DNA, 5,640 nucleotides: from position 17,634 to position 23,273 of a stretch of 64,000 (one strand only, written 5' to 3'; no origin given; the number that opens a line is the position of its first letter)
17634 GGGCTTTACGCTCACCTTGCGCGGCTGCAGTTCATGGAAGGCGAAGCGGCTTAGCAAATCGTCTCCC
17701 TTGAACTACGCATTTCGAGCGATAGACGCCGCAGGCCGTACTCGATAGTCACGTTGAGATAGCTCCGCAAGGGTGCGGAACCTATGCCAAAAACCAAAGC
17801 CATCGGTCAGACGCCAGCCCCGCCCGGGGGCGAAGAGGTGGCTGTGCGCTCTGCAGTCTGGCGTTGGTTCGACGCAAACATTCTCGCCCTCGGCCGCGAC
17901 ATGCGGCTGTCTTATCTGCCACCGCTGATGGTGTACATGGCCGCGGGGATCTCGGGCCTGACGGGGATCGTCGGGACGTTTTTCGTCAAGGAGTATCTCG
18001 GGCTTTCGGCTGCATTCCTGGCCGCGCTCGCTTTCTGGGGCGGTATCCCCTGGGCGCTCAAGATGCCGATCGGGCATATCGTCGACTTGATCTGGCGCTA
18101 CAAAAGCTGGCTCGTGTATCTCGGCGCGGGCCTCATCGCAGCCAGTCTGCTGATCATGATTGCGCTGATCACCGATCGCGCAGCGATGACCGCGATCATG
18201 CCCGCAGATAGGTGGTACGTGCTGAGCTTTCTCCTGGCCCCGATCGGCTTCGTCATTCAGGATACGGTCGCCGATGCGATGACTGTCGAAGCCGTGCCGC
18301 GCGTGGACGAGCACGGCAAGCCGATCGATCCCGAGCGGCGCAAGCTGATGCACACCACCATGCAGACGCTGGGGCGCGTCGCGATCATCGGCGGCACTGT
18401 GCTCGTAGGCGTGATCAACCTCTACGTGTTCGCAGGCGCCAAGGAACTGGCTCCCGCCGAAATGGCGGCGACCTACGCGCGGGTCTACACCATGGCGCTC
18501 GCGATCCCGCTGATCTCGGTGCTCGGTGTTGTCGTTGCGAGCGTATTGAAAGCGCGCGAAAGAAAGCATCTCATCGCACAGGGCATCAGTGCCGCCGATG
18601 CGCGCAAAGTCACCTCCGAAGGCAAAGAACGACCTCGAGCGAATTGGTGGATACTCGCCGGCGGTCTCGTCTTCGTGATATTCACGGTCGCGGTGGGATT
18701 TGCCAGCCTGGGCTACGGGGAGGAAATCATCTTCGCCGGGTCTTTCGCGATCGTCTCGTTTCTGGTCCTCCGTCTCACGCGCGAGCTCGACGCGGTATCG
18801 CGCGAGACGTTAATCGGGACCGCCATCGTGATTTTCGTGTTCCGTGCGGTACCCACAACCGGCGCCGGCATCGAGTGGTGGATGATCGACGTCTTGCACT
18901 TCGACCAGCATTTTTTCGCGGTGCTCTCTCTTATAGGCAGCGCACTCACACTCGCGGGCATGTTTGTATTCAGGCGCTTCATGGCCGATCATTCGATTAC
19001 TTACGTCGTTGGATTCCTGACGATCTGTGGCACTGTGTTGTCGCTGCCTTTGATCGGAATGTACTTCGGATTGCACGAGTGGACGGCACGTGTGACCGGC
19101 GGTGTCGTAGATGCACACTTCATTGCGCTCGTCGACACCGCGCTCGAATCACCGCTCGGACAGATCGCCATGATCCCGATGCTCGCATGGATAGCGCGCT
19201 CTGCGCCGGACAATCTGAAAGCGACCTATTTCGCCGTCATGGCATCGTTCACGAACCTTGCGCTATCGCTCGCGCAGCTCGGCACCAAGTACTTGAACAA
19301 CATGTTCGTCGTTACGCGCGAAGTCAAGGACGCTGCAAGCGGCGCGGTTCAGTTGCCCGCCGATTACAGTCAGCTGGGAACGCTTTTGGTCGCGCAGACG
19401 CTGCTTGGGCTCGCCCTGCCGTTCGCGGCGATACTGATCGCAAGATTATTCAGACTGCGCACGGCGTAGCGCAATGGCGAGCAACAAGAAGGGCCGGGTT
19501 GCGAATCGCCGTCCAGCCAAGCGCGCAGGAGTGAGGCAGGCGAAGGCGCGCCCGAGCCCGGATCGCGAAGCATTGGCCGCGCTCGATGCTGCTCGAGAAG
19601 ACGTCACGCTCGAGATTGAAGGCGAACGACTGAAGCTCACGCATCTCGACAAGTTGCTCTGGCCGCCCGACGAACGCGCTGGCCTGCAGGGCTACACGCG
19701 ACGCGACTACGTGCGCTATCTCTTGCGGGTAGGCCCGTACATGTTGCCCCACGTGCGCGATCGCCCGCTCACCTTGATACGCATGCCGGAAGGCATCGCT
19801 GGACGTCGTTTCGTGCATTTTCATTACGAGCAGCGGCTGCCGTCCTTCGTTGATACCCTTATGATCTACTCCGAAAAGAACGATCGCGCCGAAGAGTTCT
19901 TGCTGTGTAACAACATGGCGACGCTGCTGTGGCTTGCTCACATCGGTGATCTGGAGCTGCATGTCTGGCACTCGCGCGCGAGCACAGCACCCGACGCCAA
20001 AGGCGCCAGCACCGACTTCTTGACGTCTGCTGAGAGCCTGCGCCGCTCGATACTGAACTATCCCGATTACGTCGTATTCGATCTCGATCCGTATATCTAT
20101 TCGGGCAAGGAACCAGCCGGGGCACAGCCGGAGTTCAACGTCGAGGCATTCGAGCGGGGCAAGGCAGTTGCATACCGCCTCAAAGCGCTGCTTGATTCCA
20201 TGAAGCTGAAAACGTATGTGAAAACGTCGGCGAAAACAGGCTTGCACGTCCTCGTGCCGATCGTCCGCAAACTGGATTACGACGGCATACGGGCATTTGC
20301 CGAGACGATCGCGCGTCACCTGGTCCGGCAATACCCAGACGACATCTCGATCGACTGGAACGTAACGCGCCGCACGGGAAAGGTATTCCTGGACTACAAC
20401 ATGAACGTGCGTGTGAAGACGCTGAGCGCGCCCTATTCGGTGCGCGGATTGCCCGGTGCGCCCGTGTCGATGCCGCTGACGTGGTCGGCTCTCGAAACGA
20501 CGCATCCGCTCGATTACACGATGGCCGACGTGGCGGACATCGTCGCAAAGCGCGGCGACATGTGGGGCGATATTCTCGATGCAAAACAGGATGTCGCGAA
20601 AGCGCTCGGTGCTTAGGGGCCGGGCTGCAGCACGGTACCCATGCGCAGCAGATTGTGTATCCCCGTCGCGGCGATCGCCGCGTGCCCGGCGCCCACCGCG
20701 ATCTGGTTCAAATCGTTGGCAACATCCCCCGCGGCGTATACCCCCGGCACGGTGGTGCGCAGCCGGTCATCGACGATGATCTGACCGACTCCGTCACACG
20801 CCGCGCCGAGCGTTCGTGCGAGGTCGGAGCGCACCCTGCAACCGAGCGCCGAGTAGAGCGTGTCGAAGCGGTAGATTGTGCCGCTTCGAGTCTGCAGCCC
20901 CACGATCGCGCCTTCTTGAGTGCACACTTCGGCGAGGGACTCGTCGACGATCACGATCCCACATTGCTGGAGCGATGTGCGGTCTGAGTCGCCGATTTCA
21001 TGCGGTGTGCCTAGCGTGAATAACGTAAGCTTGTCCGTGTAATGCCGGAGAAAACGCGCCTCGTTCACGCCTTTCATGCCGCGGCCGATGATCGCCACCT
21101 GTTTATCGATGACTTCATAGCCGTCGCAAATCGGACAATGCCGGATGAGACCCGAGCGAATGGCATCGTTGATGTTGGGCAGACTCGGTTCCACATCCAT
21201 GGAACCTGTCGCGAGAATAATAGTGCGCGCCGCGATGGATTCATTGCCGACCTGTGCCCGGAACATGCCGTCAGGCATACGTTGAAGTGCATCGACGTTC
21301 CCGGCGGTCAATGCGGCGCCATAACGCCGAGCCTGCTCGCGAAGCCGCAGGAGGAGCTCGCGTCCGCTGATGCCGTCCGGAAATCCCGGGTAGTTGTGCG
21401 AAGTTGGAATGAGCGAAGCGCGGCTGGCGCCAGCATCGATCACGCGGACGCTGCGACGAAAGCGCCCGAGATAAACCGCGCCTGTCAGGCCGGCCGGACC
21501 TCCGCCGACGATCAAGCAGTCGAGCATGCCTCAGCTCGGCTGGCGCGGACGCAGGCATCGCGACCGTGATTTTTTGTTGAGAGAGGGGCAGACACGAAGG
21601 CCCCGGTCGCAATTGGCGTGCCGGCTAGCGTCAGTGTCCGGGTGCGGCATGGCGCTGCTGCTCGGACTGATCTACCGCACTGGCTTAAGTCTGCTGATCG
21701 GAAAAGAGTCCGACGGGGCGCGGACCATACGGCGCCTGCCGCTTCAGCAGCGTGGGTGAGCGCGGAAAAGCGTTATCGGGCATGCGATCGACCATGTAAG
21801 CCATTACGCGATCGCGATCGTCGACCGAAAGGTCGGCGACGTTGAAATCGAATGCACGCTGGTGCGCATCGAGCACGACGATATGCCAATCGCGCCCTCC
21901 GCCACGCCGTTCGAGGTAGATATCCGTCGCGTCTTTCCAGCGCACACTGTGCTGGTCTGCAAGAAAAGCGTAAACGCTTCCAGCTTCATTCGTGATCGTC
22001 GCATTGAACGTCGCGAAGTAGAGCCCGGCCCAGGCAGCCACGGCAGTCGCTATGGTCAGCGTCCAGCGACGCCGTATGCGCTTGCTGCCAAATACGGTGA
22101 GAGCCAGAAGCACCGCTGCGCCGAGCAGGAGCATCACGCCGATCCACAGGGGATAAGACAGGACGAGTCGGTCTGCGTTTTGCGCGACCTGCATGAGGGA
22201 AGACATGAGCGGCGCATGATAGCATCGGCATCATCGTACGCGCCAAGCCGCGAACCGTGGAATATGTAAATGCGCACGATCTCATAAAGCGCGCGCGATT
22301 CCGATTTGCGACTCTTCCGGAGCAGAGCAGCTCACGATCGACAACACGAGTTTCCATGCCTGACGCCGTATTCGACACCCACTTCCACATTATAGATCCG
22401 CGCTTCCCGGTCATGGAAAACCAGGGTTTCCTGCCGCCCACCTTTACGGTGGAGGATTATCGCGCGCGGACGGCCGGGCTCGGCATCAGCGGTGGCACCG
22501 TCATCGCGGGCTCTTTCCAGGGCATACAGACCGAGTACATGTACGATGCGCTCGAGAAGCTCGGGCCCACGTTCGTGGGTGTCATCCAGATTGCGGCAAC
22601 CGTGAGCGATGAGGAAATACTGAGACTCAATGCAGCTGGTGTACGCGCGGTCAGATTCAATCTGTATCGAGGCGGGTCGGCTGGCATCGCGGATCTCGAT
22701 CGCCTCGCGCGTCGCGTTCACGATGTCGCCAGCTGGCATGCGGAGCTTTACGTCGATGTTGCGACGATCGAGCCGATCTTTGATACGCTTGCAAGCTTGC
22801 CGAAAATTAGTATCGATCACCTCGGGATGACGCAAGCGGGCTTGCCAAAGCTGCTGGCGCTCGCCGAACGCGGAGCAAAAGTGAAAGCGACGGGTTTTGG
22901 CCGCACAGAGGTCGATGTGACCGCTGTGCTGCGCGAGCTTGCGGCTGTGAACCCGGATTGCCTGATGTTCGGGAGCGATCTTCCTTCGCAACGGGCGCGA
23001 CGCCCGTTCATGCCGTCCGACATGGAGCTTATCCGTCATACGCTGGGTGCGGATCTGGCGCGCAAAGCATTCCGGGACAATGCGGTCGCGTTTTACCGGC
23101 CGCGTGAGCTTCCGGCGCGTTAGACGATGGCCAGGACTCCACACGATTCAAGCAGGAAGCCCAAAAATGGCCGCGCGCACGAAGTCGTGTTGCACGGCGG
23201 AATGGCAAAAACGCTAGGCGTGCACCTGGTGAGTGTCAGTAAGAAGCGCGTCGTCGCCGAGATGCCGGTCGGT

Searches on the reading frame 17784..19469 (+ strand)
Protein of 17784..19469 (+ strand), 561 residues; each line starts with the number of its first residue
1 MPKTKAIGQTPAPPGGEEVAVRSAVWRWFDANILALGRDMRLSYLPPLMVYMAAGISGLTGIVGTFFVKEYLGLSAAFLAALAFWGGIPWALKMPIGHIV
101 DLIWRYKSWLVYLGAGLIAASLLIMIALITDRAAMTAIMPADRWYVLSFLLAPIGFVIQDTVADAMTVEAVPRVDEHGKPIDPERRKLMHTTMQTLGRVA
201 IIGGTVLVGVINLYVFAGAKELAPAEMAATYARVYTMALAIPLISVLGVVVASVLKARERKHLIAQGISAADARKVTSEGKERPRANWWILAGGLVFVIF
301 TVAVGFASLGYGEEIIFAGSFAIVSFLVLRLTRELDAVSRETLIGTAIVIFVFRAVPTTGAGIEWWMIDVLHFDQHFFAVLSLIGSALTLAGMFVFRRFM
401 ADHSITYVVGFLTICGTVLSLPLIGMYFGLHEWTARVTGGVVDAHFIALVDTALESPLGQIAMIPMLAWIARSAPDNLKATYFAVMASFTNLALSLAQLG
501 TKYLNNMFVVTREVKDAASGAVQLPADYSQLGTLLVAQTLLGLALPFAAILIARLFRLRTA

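Call 68: search_protein_families(library=pfam, proteins=[window:17784-19469:+], max_evalue=0.000001)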
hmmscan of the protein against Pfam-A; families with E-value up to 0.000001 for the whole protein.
window:17784-19469:+ (561 aa): 1 family
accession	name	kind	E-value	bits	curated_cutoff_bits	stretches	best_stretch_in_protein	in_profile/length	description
PF03092.22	BT1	-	6.5e-16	58.5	22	1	333-553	207-414/432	BT1 family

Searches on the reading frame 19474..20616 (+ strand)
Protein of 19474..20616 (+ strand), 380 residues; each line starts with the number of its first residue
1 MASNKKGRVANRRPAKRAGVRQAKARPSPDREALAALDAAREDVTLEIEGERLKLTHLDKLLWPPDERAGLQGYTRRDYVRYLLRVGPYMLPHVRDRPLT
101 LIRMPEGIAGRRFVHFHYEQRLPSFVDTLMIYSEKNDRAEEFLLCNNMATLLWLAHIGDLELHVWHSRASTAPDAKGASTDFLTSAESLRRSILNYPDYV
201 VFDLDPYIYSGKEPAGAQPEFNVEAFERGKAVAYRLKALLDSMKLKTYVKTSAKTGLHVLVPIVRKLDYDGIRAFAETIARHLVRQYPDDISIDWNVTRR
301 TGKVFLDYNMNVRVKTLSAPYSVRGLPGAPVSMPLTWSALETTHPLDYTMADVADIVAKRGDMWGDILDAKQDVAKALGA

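Call 68: search_protein_families(library=pfam, proteins=[window:19474-20616:+], max_evalue=0.000001)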
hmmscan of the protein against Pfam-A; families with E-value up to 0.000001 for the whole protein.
window:19474-20616:+ (380 aa): 1 family
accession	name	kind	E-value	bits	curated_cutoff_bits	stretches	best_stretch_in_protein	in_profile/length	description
PF21686.3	LigD_Prim-Pol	-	8.4e-71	239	27.4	1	75-364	1-254/254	LigD, primase-polymerase domain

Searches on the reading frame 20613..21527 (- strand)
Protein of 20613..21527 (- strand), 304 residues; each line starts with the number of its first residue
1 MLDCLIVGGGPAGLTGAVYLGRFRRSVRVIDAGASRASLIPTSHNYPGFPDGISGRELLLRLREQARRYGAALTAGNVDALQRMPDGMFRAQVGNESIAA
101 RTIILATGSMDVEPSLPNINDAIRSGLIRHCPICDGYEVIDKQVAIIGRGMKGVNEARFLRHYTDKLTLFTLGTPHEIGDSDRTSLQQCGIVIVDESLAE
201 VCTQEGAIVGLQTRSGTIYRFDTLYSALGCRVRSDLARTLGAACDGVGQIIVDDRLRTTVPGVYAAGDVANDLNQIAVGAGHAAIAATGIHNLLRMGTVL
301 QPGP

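Call 68: search_protein_families(library=pfam, proteins=[window:20613-21527:-], max_evalue=0.000001)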
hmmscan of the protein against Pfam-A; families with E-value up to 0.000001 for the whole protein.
window:20613-21527:- (304 aa): 3 families
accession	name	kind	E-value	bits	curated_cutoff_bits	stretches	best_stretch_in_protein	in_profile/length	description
PF07992.20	Pyr_redox_2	-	1.5e-31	110.4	26.1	1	3-280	2-288/291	Pyridine nucleotide-disulphide oxidoreductase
PF13738.12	Pyr_redox_3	-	1.4e-08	34.8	30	0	58-215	83-251/305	Pyridine nucleotide-disulphide oxidoreductase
PF03486.20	HI0933_like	-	3.8e-07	30.2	50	0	3-36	2-35/244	HI0933-like protein Rossmann domain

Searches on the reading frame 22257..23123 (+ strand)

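Call 68: search_protein_families(library=pfam, proteins=[window:22257-23123:+], max_evalue=0.000001)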
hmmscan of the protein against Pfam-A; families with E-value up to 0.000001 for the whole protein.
window:22257-23123:+ (288 aa): 1 family
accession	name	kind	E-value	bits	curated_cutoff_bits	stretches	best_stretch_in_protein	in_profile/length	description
PF04909.20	Amidohydro_2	-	2.1e-23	84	26.4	1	40-281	2-288/289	Amidohydrolase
